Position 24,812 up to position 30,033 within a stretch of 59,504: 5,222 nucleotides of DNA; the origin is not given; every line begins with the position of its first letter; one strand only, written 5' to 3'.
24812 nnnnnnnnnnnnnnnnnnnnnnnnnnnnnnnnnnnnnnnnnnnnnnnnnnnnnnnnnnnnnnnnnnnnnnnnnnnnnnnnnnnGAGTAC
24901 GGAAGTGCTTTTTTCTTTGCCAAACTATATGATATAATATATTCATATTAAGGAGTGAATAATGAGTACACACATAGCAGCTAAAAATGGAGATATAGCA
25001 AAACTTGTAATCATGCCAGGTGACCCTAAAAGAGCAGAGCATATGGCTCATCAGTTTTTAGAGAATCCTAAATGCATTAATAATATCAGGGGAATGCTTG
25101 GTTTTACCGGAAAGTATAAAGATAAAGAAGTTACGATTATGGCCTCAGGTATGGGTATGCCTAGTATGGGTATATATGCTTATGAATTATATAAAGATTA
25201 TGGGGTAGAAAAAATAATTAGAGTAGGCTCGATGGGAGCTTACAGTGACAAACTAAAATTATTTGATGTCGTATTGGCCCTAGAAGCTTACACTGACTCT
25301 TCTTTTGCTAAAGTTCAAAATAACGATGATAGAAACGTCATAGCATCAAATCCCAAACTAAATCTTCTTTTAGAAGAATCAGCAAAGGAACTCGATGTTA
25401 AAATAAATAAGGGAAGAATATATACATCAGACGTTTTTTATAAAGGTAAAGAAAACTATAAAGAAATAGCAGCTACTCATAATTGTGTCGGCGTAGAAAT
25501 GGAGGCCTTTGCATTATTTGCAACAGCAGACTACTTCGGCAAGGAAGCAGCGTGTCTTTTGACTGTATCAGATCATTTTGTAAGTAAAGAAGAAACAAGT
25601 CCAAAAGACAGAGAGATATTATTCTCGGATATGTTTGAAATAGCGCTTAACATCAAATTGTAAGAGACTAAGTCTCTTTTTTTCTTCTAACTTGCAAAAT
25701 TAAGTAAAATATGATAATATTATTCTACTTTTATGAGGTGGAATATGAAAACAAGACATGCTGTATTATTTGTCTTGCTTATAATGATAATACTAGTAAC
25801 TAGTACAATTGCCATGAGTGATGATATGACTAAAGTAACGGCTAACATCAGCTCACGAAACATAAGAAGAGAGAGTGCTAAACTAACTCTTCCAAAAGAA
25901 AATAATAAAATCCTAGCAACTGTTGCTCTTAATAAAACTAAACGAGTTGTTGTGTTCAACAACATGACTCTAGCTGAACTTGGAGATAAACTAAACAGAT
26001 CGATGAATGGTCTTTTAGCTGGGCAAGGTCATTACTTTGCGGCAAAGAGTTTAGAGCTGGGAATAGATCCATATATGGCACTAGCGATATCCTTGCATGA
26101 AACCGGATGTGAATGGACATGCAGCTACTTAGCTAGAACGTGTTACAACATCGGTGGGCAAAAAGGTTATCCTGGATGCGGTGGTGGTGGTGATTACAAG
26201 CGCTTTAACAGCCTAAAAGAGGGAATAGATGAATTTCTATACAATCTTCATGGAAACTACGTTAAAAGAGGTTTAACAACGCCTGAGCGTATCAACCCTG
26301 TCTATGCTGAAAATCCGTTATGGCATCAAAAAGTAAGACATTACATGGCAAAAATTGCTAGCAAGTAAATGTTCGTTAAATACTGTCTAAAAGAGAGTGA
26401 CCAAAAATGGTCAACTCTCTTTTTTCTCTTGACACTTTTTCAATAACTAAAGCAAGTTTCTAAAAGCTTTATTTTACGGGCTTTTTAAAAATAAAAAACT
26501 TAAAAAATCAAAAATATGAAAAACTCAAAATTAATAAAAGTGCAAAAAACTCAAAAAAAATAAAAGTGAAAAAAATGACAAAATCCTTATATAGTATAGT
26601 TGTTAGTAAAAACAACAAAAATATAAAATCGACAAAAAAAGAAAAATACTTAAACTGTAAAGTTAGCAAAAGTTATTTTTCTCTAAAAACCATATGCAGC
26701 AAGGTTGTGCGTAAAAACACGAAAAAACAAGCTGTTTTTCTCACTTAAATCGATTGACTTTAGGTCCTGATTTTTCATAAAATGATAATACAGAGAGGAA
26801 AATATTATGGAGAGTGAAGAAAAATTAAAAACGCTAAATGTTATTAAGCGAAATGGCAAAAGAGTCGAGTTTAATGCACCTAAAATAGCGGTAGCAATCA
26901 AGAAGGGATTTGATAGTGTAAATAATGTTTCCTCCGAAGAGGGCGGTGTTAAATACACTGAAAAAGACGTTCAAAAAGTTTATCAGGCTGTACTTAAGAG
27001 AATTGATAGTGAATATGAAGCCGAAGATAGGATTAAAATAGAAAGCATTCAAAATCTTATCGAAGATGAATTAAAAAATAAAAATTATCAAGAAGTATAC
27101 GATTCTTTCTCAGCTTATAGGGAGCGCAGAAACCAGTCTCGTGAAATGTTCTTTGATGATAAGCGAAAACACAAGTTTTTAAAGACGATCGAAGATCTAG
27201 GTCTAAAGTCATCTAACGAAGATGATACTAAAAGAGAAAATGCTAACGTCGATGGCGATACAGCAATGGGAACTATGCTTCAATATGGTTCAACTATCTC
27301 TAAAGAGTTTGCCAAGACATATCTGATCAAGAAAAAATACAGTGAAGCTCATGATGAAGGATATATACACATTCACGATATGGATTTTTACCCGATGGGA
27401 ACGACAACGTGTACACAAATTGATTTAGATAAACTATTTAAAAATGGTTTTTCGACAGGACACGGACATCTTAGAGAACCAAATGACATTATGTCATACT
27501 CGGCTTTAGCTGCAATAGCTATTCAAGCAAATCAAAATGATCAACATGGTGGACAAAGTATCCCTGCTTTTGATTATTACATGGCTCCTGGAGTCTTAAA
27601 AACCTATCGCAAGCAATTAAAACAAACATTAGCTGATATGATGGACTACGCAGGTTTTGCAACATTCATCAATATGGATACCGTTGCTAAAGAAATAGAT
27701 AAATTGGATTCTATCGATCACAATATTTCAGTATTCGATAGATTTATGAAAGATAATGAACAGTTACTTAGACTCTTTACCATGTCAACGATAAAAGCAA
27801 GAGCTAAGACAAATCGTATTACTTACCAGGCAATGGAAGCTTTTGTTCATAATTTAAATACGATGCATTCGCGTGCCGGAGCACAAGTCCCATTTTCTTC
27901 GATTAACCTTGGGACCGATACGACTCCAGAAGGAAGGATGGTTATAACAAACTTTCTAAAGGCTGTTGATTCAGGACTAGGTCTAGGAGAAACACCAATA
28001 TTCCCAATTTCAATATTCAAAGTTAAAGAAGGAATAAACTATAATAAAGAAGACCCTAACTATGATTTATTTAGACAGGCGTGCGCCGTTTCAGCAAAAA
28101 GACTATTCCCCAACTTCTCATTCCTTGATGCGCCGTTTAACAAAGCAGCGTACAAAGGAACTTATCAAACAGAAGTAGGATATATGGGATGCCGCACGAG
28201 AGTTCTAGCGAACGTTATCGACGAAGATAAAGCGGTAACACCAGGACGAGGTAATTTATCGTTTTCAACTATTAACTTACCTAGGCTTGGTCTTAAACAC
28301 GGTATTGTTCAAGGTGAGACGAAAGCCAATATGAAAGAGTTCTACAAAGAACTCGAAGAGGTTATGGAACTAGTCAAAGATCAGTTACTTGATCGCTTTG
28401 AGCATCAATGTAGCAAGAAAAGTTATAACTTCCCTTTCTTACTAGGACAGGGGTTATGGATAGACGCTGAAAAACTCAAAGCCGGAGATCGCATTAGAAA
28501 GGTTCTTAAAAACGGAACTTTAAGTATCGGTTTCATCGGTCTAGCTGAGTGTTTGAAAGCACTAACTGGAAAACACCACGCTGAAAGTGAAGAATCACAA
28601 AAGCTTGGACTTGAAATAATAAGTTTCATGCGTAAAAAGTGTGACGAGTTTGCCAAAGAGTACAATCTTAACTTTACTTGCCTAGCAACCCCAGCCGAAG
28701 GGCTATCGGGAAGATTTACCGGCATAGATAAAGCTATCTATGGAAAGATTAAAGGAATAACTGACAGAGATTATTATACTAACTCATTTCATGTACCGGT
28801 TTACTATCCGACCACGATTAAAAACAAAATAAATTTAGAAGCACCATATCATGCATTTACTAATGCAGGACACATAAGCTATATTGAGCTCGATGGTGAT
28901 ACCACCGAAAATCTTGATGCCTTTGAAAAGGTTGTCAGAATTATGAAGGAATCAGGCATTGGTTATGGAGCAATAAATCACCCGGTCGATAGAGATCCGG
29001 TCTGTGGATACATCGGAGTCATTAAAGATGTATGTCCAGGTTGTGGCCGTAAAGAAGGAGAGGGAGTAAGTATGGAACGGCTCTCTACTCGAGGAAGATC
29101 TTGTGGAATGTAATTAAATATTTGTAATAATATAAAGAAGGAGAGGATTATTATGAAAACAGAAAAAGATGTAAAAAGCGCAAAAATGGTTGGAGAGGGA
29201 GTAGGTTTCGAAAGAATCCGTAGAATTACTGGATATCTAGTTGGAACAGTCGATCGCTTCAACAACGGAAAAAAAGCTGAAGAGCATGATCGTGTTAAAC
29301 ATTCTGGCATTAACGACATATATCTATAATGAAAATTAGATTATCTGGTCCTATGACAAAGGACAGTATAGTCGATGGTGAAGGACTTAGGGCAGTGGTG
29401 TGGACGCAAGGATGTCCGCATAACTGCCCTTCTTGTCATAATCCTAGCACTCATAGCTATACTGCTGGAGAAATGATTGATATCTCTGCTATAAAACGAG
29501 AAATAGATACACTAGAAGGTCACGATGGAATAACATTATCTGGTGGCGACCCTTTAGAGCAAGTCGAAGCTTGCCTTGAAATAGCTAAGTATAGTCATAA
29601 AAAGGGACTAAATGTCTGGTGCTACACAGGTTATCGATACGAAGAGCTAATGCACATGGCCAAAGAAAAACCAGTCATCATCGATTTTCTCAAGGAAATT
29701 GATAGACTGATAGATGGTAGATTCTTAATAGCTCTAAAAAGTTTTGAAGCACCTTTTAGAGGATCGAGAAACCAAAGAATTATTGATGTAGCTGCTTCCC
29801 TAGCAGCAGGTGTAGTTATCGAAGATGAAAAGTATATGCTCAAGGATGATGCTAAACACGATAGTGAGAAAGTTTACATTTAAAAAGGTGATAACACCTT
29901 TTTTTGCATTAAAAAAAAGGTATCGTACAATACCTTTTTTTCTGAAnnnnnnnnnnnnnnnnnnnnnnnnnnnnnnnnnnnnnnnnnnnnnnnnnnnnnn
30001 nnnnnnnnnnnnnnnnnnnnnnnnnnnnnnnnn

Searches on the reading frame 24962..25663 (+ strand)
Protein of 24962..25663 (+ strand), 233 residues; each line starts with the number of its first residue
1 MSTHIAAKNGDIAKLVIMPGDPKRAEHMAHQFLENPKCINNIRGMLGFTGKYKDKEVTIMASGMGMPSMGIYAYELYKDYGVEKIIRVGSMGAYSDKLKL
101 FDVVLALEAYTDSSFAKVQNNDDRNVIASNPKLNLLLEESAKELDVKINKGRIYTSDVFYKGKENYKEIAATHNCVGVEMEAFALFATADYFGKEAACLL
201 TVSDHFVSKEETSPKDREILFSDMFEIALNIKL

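Call 17: search_protein_families(library=pfam, proteins=[window:24962-25663:+], max_evalue=0.001)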
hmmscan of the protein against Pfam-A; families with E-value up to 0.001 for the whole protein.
window:24962-25663:+ (233 aa): 1 family
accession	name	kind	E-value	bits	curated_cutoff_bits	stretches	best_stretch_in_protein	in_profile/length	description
PF01048.26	PNP_UDP_1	-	6.6e-35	121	25.1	1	14-212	1-206/233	Phosphorylase superfamily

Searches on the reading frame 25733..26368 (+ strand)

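Call 17: search_protein_families(library=pfam, proteins=[window:25733-26368:+], max_evalue=0.001)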
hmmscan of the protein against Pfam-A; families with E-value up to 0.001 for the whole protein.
window:25733-26368:+ (211 aa): 1 family
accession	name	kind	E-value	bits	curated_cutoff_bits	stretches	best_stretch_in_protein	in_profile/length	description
PF01832.25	Glucosaminidase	-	1.2e-05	26.4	30.2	1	102-208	4-121/123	Mannosyl-glycoprotein endo-beta-N-acetylglucosaminidase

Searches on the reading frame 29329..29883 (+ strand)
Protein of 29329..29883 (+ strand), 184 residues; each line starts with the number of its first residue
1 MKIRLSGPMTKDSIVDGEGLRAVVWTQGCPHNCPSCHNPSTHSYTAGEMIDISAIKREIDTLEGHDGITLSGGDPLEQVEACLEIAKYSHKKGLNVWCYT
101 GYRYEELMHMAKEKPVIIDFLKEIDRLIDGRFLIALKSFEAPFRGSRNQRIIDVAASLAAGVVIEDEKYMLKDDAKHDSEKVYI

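Call 17: search_protein_families(library=pfam, proteins=[window:29329-29883:+], max_evalue=0.001)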
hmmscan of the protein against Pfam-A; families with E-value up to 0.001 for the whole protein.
window:29329-29883:+ (184 aa): 2 families
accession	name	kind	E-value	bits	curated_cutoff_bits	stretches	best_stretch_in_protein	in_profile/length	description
PF13353.11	Fer4_12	-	6.1e-35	120.9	22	1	15-152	1-137/137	4Fe-4S single cluster domain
PF04055.27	Radical_SAM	-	2.9e-09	37.8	29.5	1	24-148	2-121/166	Radical SAM superfamily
